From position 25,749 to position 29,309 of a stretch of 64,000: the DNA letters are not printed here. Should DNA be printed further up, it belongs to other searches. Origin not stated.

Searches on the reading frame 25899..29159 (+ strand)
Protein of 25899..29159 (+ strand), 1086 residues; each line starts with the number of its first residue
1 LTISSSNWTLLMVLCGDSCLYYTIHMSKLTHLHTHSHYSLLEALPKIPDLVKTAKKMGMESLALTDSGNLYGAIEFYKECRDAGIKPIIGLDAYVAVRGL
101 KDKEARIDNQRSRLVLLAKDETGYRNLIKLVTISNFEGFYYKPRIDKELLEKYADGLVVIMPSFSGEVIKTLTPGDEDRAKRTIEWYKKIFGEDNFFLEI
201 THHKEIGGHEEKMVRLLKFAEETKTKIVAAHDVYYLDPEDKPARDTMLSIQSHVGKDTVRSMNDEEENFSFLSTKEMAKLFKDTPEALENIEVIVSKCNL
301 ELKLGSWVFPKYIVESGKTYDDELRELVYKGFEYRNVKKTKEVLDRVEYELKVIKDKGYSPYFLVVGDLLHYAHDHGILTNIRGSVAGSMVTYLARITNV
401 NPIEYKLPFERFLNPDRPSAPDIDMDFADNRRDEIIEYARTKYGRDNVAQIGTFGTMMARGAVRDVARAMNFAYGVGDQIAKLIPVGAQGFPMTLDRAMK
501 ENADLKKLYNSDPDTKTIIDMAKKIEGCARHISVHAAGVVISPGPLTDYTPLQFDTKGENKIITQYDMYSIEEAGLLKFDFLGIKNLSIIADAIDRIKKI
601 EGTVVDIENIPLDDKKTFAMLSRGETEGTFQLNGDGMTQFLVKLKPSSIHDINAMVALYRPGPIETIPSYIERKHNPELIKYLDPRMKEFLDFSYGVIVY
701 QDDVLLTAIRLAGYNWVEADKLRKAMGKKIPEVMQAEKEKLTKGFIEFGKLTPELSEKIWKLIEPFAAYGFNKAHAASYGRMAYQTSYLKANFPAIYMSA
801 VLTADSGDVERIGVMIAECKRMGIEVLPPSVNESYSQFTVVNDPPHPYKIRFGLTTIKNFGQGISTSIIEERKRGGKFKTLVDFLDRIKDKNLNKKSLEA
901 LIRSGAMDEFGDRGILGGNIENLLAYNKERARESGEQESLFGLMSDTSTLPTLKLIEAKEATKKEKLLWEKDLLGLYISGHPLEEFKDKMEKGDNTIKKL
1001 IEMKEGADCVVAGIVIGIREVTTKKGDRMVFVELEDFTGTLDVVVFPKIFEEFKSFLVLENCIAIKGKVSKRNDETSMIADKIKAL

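Call 65: search_protein_families(library=pfam, proteins=[window:25899-29159:+], max_evalue=0.00001)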
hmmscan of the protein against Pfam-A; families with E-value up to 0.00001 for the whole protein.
window:25899-29159:+ (1086 aa): 5 families
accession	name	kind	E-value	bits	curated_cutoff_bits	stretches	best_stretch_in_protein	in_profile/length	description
PF07733.18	DNA_pol3_alpha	-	1.4e-94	317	23.9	1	323-583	2-260/260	Bacterial DNA polymerase III alpha NTPase domain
PF02811.25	PHP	-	1.2e-53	182.3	26.4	1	31-203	1-164/164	PHP domain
PF17657.6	DNA_pol3_finger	-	6.4e-51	172.4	22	1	586-747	1-164/166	Bacterial DNA polymerase III alpha subunit finger domain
PF14579.12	HHH_6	-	4.9e-26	91.2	25.6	1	823-911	1-84/90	Helix-hairpin-helix motif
PF01336.31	tRNA_anti-codon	-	2.4e-14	53.5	27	1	1010-1085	2-74/75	OB-fold nucleic acid binding domain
